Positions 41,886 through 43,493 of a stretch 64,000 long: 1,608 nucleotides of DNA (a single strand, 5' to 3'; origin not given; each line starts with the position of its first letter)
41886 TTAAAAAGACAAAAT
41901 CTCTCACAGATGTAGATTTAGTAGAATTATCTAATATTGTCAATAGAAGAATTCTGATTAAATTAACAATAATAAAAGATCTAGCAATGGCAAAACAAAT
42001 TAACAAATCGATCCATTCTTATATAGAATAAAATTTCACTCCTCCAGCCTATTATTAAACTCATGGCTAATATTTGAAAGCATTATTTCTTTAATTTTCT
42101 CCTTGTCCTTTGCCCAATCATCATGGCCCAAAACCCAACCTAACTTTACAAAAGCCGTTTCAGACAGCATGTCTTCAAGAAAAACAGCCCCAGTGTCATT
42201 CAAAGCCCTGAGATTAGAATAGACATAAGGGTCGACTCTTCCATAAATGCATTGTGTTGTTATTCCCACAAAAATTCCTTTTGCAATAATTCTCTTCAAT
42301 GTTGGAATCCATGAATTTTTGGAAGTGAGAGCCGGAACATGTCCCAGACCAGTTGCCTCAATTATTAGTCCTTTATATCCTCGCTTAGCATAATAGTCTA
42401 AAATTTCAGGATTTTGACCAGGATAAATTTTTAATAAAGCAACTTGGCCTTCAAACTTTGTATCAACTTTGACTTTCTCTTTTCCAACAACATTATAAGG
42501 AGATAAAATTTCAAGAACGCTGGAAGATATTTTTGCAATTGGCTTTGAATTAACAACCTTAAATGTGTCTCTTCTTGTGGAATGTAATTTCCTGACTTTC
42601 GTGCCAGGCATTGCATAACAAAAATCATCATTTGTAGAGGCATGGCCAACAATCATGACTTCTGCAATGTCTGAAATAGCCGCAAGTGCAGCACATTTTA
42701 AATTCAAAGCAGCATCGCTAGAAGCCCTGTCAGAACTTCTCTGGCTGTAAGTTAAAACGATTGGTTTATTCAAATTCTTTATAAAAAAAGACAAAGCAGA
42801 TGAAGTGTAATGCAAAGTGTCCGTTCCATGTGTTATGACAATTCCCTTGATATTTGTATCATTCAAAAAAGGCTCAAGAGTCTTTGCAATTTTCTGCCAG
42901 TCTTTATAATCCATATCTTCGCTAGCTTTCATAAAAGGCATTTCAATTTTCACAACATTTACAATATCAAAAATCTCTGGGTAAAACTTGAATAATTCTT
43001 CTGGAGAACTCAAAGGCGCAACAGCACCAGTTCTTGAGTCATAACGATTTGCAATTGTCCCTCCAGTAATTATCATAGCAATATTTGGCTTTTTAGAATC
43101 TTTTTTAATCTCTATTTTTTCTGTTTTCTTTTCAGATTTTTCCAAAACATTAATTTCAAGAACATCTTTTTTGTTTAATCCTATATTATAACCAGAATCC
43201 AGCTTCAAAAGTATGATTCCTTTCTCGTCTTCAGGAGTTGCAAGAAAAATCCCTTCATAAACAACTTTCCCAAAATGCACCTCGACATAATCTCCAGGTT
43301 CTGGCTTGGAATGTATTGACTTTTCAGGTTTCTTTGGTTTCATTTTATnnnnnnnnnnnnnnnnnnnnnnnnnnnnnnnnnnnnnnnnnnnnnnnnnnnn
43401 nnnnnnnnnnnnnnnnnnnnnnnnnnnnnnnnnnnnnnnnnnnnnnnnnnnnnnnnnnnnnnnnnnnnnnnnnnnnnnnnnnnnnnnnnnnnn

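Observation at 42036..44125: Cyclodipeptide-synthase-like gene apparently co-transcribed with gatD in an archaeon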

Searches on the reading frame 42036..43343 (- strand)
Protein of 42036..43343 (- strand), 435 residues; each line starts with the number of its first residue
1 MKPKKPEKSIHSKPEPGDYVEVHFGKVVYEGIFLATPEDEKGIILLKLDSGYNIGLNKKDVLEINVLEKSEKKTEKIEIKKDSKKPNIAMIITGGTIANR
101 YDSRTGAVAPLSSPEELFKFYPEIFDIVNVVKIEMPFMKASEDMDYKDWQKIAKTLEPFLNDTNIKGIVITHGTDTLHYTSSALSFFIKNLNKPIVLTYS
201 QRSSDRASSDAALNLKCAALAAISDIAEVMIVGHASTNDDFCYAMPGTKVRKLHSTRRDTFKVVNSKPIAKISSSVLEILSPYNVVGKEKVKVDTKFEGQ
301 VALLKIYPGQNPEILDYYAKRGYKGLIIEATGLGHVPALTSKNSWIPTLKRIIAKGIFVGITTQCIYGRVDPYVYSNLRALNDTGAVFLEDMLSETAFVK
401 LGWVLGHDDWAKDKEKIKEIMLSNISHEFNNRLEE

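Call 3: search_protein_families(library=pfam, proteins=[window:42036-43343:-], max_evalue=1)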
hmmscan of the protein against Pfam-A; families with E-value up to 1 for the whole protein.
window:42036-43343:- (435 aa): 3 families
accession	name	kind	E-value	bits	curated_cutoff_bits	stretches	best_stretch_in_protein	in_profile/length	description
PF00710.25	Asparaginase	-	9.2e-51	172.5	22.5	1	87-278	1-186/193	Asparaginase, N-terminal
PF17763.6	Asparaginase_C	-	2.3e-26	92.4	34.6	1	300-421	1-114/114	Glutaminase/Asparaginase C-terminal domain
PF18195.6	GatD_N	-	6.5e-14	51.5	25.7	1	15-67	2-54/54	GatD N-terminal domain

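Call 4: search_protein_families(library=ncbifam, proteins=[window:42036-43343:-], max_evalue=1)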
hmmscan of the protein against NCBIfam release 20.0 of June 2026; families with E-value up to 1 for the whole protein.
window:42036-43343:- (435 aa): 7 families
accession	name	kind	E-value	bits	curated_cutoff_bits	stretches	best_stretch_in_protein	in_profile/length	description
NF003217.0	PRK04183.1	equivalog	7.3e-137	456.4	310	1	15-433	4-415/420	Glu-tRNA(Gln) amidotransferase subunit GatD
TIGR02153.1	gatD_arch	equivalog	1e-132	442.7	324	1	28-432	1-402/405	Glu-tRNA(Gln) amidotransferase subunit GatD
TIGR00519.1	asnASE_I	subfamily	6.7e-102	340.9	260.5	1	86-430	2-336/337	type I asparaginase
NF006998.0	PRK09461.1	equivalog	4.8e-40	137.8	376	1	85-429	3-334/337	asparaginase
TIGR00520.1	asnASE_II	subfamily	2.3e-33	115.5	314.3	1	68-342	7-282/352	type II asparaginase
NF008304.0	PRK11096.1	equivalog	1.5e-22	79.6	506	1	84-333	22-268/348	L-asparaginase 2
TIGR02667.1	moaB_proteo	equivalog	0.12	12.1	222.4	0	145-176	44-75/163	molybdenum cofactor biosynthesis protein B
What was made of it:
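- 42036..43343 (-): gatD, the Glu-tRNA(Gln) amidotransferase subunit D (435 aa). Pfam GatD_N + Asparaginase + Asparaginase_C (calls 3, 4).
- On GatD (archaeal Glu-tRNA(Gln) amidotransferase subunit D): The three Pfam domains are present (calls 3, 4).
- Checked: The HMM scores are well above curated cutoffs (calls 3, 4). gatD is genuine: NF003217 scores 456 bits against a cutoff of 310 (call 4).
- HMM scores are above the curated cutoffs (calls 3, 4).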

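Call 36: find_homologous_proteins(query=window:42036-43343:-, max_evalue=1e-100)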
Query window:42036-43343:- (435 aa): 3483 proteins with E <= 1e-100 among 8000 candidates; the best 120 are listed.
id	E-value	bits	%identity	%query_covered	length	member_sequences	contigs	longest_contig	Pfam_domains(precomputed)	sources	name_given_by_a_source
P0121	5.8e-288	972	100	100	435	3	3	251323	PF17763.7,PF18195.7,PF00710.26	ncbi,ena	ncbi:MAG: Glu-tRNA(Gln) amidotransferase subunit GatD [Nanoarchaeota archaeon]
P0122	6.3e-261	883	89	100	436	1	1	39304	PF17763.7,PF18195.7,PF00710.26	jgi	jgi:glutamyl-tRNA(Gln) amidotransferase subunit D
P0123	4.5e-215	732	76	97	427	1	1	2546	PF17763.7,PF18195.7,PF00710.26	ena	-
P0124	5.3e-211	719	75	97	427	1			PF17763.7,PF18195.7,PF00710.26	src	-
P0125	4.2e-210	716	74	97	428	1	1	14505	PF17763.7,PF18195.7,PF00710.26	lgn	-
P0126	1.9e-209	714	73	97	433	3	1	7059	PF17763.7,PF18195.7,PF00710.26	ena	-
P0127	2.7e-205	700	73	97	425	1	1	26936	PF17763.7,PF18195.7,PF00710.26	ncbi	-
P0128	3.7e-204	696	70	99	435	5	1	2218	PF17763.7,PF18195.7,PF00710.26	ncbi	-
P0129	5.1e-204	696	72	98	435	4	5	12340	PF17763.7,PF18195.7,PF00710.26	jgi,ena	-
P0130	7.4e-204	695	71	97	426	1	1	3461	PF17763.7,PF18195.7,PF00710.26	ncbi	-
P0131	1.1e-203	695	72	97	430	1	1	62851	PF17763.7,PF18195.7,PF00710.26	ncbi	-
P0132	1.9e-203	694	71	97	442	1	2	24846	PF17763.7,PF18195.7,PF00710.26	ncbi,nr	ncbi:Glu-tRNA(Gln) amidotransferase subunit GatD [Candidatus Pacearchaeota archaeon]|nr:Glu-tRNA(Gln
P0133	2.3e-203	694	72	98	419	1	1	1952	PF17763.7,PF18195.7,PF00710.26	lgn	-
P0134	3.6e-203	693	74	96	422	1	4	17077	PF17763.7,PF18195.7,PF00710.26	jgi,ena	-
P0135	2.7e-202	690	74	96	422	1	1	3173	PF17763.7,PF18195.7,PF00710.26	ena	-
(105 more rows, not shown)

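Call 37: find_encoding_contigs(protein=P0122, flank=6000, max_places=2)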
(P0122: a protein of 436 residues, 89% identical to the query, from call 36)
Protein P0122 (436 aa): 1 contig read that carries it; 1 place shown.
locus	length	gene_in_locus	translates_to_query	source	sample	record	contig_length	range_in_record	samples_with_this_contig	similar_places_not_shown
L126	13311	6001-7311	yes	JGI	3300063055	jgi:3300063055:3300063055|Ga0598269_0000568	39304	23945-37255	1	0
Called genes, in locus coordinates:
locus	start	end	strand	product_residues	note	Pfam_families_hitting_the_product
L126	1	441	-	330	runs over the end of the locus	PF01916:DS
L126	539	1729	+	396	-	PF02457:DAC, PF10635:DisA-linker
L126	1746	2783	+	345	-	PF01368:DHH (faint), PF02272:DHHA1 (weak)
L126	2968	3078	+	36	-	-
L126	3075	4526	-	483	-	PF00587:tRNA-synt_2b, PF03129:HGTP_anticodon, PF09180:ProRS-C_1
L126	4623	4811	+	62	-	-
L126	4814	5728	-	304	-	PF00089:Trypsin, PF05579:Peptidase_S32 (faint), PF13365:Trypsin_2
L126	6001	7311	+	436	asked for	PF18195:GatD_N, PF00710:Asparaginase, PF17763:Asparaginase_C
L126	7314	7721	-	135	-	PF06210:DUF1003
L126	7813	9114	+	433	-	-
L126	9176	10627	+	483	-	PF02934:GatB_N, PF02637:GatB_Yqey (weak)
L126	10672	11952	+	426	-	PF01336:tRNA_anti-codon, PF00152:tRNA-synt_2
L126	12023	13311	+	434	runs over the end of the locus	PF01336:tRNA_anti-codon, PF00152:tRNA-synt_2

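Call 38: find_encoding_contigs(protein=P0127, flank=6000, max_places=2)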
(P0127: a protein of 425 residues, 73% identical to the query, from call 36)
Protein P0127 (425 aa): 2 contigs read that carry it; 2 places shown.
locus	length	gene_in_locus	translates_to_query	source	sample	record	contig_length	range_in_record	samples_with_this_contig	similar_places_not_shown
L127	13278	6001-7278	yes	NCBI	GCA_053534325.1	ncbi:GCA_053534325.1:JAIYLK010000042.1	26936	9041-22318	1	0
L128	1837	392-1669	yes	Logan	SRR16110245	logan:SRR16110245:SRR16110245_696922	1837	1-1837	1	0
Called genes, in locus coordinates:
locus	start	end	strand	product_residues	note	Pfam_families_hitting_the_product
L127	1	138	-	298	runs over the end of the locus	-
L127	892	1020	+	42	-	-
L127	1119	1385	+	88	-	-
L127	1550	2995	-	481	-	PF00587:tRNA-synt_2b, PF03129:HGTP_anticodon, PF09180:ProRS-C_1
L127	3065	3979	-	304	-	PF00089:Trypsin, PF13365:Trypsin_2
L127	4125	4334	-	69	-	-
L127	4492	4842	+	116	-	PF00293:NUDIX (weak)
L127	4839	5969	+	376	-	PF01490:Aa_trans, PF03222:Trp_Tyr_perm, PF03845:Spore_permease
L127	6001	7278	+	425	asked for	PF18195:GatD_N, PF00710:Asparaginase, PF17763:Asparaginase_C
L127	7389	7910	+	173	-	PF01909:NTP_transf_2 (weak), PF18765:Polbeta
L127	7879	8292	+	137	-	PF01934:HepT-like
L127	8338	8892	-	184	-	-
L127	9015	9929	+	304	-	-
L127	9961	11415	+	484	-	PF02934:GatB_N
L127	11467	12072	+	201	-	PF01862:PvlArgDC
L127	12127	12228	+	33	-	-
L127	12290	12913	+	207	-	-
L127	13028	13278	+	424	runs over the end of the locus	PF01336:tRNA_anti-codon, PF00152:tRNA-synt_2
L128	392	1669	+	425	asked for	PF18195:GatD_N, PF00710:Asparaginase, PF17763:Asparaginase_C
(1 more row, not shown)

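Call 39: find_encoding_contigs(protein=P0131, flank=6000, max_places=2)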
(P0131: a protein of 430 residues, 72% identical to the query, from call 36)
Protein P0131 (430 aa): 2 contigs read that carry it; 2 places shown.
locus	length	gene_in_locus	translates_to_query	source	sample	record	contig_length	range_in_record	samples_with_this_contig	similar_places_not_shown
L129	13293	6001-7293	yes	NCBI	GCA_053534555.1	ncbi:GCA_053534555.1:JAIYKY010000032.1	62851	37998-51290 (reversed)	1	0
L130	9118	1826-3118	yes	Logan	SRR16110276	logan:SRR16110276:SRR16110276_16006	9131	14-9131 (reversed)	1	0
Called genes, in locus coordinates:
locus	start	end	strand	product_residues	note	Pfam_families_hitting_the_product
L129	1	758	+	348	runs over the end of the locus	PF01368:DHH (weak), PF02272:DHHA1 (weak)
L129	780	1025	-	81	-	-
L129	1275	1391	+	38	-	-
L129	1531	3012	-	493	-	PF00587:tRNA-synt_2b, PF03129:HGTP_anticodon, PF09180:ProRS-C_1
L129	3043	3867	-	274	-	PF01040:UbiA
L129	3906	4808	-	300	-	PF00089:Trypsin, PF13365:Trypsin_2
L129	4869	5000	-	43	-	-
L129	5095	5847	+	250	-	PF05204:Hom_end (faint), PF14528:LAGLIDADG_3 (weak)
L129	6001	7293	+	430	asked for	PF18195:GatD_N, PF00710:Asparaginase, PF17763:Asparaginase_C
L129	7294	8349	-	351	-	-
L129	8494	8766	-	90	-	-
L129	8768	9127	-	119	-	PF06210:DUF1003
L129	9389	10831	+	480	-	PF02934:GatB_N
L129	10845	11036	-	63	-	-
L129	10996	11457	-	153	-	-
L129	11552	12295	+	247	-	PF01978:TrmB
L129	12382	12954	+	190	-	PF22600:MTPAP-like_central (weak), PF01909:NTP_transf_2, PF18765:Polbeta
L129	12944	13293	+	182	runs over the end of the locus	-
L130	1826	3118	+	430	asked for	PF18195:GatD_N, PF00710:Asparaginase, PF17763:Asparaginase_C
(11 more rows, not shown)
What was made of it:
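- Tried and rejected: ProRS and HtrA flank gatD in CDPS-less relatives as well (calls 37-39).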
